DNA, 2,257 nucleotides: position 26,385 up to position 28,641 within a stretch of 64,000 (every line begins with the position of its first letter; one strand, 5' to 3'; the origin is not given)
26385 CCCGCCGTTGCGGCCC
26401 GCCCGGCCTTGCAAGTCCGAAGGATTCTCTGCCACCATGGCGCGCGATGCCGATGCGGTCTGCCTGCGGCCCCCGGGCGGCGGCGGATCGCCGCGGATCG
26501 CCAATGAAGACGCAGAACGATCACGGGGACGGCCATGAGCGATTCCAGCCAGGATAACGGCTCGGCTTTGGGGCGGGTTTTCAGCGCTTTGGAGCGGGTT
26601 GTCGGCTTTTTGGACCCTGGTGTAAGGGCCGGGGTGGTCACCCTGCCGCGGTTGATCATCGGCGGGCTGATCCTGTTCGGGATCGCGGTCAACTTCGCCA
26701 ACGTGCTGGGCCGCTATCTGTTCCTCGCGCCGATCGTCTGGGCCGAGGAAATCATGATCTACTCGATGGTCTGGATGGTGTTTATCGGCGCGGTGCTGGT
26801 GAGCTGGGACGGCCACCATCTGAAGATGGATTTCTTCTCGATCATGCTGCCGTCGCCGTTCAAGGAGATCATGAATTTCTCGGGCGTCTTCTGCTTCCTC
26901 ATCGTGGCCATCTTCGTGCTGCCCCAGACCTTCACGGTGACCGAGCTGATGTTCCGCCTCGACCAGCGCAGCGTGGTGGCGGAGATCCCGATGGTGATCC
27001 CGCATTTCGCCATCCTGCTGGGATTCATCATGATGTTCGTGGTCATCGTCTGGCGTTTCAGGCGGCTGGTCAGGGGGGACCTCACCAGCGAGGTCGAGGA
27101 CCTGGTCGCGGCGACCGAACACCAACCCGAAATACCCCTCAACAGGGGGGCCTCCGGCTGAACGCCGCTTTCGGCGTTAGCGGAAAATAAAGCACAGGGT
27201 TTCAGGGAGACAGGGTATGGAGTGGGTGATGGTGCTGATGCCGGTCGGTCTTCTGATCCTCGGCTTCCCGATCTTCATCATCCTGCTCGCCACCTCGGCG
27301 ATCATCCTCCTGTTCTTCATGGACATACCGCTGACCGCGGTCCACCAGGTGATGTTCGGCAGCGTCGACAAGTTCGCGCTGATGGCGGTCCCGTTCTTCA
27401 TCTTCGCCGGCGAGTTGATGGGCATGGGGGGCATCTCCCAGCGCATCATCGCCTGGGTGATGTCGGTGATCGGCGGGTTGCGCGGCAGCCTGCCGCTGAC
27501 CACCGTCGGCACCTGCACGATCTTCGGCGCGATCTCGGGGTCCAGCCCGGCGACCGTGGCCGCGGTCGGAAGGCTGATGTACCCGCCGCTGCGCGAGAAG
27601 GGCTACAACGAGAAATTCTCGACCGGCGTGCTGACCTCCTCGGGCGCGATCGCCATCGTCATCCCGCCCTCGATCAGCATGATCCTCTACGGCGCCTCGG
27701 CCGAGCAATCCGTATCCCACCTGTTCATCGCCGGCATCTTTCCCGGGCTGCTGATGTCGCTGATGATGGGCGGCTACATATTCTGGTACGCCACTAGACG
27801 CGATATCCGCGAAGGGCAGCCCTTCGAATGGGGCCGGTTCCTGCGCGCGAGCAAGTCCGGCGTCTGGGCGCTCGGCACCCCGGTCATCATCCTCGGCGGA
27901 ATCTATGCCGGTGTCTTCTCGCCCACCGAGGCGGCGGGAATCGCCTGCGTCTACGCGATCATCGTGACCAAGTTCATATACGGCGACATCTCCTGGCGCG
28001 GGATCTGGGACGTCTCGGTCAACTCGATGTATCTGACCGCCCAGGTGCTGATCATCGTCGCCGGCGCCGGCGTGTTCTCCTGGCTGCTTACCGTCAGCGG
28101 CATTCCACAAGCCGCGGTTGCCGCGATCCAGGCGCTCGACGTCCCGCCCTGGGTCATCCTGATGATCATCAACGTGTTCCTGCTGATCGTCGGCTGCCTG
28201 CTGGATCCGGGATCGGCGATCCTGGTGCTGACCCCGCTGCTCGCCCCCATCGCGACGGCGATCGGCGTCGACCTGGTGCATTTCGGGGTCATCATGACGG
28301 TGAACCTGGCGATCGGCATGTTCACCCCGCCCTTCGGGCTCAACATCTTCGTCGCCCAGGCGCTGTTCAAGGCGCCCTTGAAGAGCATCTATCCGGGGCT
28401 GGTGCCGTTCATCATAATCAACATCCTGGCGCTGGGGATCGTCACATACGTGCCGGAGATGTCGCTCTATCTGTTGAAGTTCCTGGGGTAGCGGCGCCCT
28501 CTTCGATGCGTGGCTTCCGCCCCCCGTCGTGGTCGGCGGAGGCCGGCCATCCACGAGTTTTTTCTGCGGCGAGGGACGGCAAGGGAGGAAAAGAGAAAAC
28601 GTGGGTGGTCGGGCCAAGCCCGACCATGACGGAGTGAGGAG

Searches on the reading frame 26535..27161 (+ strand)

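Call 112: search_protein_families(library=pfam, proteins=[window:26535-27161:+], max_evalue=0.0001)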
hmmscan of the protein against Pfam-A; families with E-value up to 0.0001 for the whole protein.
window:26535-27161:+ (208 aa): 1 family
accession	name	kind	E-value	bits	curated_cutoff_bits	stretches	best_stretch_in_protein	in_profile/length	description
PF04290.18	DctQ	-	2.6e-23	82.8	28.3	1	51-180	3-131/132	Tripartite ATP-independent periplasmic transporters, DctQ component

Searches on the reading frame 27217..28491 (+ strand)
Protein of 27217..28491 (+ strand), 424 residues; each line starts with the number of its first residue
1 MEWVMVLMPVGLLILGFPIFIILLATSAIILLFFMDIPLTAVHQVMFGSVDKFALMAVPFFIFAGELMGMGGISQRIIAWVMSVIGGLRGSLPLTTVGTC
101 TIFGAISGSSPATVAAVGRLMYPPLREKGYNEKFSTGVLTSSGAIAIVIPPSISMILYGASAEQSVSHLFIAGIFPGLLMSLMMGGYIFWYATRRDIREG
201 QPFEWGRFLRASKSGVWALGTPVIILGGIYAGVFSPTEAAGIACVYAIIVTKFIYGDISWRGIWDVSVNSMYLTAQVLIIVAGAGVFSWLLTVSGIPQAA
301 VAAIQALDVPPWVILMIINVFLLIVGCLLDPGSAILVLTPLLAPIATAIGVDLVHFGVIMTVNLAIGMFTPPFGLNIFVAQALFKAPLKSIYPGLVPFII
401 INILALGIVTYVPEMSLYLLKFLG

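Call 112: search_protein_families(library=pfam, proteins=[window:27217-28491:+], max_evalue=0.0001)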
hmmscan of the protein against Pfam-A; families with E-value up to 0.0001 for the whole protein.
window:27217-28491:+ (424 aa): 1 family
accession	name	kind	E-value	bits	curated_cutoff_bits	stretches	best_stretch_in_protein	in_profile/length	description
PF06808.19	DctM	-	2.4e-112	376.3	23.8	1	10-415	5-413/413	Tripartite ATP-independent periplasmic transporter, DctM component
